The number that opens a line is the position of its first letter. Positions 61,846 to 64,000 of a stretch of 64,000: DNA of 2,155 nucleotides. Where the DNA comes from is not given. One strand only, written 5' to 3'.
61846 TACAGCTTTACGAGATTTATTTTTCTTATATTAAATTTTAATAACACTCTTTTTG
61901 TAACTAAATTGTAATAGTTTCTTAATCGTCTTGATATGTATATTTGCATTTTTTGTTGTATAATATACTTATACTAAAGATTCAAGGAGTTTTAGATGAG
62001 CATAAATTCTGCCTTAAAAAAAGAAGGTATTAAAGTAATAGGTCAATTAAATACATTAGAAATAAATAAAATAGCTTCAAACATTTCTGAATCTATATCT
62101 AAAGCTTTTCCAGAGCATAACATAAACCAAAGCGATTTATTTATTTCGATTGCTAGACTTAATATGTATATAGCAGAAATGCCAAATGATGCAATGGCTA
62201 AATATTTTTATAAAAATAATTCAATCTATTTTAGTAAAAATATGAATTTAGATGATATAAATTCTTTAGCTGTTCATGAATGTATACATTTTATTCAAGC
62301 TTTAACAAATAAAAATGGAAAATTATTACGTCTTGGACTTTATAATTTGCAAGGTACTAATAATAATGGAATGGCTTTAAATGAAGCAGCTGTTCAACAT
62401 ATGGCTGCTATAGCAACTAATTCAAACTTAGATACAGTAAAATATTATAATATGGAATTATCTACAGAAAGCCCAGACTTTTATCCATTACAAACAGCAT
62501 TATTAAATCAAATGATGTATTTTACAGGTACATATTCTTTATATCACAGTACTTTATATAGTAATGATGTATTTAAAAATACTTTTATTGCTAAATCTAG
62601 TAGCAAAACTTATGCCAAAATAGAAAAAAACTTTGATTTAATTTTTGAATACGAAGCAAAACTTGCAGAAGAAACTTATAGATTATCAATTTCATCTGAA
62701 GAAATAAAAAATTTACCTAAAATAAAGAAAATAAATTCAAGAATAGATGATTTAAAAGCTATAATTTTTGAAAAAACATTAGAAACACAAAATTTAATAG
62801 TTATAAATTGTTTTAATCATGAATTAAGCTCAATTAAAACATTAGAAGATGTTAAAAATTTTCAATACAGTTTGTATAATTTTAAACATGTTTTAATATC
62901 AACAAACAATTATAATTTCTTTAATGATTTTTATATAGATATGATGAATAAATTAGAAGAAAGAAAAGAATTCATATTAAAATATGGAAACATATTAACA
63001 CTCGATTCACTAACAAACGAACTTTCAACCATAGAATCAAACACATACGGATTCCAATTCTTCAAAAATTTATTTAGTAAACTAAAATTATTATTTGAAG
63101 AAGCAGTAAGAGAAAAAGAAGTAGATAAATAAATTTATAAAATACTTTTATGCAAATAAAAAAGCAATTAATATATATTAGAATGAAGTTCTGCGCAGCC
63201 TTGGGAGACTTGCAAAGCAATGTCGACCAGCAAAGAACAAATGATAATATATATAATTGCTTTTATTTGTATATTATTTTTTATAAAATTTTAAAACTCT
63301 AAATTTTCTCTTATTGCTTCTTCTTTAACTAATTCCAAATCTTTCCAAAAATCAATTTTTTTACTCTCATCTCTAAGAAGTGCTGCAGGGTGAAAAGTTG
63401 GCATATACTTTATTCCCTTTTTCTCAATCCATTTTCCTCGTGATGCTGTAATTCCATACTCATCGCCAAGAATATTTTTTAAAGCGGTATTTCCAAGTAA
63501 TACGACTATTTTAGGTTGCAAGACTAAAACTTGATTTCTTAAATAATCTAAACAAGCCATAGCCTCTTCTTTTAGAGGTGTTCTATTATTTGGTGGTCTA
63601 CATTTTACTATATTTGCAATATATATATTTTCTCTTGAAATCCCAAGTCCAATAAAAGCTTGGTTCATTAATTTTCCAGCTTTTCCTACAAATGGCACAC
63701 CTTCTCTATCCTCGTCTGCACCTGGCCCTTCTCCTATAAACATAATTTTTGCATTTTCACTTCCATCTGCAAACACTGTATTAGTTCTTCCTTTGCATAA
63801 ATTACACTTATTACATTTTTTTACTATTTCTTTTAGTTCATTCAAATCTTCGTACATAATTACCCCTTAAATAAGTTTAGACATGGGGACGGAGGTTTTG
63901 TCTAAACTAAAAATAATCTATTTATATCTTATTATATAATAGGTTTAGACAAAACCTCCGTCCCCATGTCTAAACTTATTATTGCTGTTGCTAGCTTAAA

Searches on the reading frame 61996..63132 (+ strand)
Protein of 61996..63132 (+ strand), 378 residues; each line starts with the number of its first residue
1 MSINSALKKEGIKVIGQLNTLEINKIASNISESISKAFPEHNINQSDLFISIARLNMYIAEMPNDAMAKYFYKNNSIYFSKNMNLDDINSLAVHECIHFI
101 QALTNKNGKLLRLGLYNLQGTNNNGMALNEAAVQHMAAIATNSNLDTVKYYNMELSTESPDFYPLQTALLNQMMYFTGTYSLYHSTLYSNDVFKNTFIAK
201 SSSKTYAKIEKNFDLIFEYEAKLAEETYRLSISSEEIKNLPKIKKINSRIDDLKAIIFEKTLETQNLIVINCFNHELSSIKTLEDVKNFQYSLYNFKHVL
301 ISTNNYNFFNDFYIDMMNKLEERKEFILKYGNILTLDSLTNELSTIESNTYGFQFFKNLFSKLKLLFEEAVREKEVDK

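Call 25: search_protein_families(library=pfam, proteins=[window:61996-63132:+], max_evalue=0.001)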
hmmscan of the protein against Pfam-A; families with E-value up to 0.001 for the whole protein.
window:61996-63132:+ (378 aa): 0 families

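Call 42: search_protein_families(library=ncbifam, proteins=[window:61996-63132:+], max_evalue=10)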
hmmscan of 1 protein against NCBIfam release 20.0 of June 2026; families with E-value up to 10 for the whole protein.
window:61996-63132:+ (378 aa): 0 families

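Call 54: search_solved_structures(query=window:61996-63132:+, max_evalue=10, show_alignments=2)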
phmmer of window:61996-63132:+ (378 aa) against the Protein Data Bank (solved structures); distinct sequences matched with E-value up to 10: 4.
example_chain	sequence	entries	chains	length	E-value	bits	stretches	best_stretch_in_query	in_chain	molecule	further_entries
4pbq_A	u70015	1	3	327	0.16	14.3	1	176-239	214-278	Putative TRAP PERIPLASMIC SOLUTE BINDING PROTEIN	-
3pko_A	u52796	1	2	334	1.7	11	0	288-349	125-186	Geranylgeranyl pyrophosphate synthase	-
3n3d_A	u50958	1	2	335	1.7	11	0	288-349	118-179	Geranylgeranyl pyrophosphate synthase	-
9f4a_FA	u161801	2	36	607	2.1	10.7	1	250-351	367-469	Baseplate wedge protein gp10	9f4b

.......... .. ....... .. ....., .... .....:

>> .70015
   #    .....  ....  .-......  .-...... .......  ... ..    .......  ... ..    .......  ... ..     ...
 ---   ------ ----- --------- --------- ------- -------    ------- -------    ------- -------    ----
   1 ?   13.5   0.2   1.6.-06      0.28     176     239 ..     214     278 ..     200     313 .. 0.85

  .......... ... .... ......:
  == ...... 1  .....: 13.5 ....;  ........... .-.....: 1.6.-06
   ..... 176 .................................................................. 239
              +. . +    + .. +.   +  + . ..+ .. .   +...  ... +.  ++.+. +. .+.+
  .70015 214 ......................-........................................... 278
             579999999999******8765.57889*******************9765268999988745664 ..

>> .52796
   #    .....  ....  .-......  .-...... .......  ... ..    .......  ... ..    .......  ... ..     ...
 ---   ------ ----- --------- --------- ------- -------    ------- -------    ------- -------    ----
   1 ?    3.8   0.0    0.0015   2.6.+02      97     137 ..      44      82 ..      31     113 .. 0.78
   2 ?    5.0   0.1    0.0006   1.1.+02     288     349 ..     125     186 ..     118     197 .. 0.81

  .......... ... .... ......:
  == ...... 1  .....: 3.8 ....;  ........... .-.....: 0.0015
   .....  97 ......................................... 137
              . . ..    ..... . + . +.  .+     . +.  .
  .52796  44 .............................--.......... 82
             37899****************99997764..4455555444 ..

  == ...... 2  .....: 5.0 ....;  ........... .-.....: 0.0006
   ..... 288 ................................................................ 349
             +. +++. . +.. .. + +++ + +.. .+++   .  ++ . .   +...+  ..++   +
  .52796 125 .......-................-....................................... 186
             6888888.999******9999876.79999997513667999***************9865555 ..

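Call 63: find_homologous_proteins(query=window:61996-63132:+, max_evalue=0.001)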
Query window:61996-63132:+ (378 aa): 1268 proteins with E <= 0.001 among 5816 candidates; the best 120 are listed.
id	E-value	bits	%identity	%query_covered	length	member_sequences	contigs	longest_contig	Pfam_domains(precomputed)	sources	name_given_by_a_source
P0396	4.7e-230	780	97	100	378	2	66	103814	-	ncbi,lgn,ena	-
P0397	1.6e-229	779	97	100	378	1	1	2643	-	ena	-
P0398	4.9e-228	774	96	100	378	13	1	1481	-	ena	-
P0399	1.0e-210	717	87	100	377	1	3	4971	-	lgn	-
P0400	1.3e-209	713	86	100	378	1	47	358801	-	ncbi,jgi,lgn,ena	-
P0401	2.6e-209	712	86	100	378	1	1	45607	-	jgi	-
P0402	5.2e-209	711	86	100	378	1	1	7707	-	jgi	-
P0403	4.8e-204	695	87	97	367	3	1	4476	-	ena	-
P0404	1.2e-199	681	84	99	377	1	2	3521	-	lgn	-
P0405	1.3e-197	674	83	99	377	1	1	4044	-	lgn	-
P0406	5.2e-196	669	82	99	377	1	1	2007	-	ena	-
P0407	3.3e-195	666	82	99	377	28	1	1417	-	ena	-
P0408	7.0e-192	655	81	99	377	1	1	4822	-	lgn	-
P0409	2.3e-191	653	81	99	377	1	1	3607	-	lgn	-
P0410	7.4e-191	652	80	99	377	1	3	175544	-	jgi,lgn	jgi:hypothetical protein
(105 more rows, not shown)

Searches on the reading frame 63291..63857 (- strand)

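Call 25: search_protein_families(library=pfam, proteins=[window:63291-63857:-], max_evalue=0.001)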
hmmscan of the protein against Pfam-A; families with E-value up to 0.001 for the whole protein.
window:63291-63857:- (188 aa): 1 family
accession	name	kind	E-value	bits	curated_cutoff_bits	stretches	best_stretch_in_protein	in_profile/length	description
PF03167.25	UDG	-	6.2e-38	130.5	24.3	1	30-174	2-140/141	Uracil DNA glycosylase superfamily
